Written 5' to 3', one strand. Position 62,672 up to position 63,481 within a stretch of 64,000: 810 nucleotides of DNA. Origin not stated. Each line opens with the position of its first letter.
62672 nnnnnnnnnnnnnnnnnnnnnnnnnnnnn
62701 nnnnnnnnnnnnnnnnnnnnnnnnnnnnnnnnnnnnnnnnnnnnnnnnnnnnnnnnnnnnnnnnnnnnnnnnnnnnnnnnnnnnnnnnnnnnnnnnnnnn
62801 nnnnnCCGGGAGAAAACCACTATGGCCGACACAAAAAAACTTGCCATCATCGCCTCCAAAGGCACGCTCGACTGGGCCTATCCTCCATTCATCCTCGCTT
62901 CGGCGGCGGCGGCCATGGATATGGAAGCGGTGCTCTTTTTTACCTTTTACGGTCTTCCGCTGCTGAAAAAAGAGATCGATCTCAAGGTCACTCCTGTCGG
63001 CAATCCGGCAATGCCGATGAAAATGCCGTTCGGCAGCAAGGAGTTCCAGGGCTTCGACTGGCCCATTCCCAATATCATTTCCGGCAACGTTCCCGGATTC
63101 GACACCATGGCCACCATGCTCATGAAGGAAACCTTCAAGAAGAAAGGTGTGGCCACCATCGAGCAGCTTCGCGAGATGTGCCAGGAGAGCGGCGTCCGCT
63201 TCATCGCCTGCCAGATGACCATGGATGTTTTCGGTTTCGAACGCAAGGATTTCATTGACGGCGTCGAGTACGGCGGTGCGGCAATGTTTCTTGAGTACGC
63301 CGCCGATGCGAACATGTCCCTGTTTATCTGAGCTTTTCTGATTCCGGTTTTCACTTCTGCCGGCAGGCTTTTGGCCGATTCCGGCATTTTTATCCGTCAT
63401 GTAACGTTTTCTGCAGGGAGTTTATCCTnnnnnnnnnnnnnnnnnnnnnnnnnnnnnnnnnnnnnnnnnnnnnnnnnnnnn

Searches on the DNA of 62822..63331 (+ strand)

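Call 88: search_rna_families(source=L083, start=19500, end=19960, threshold=evalue, max_evalue=1)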
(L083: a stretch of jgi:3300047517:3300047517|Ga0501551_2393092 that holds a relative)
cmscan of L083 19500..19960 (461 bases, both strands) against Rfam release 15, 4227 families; matches with E-value up to 1: 1.
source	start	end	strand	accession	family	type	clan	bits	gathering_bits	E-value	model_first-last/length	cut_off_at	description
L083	19537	19628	+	RF01796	frnS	Gene; sRNA;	-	19.7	60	0.57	1-119/119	no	Fumarate/nitrate reductase regulator sRNA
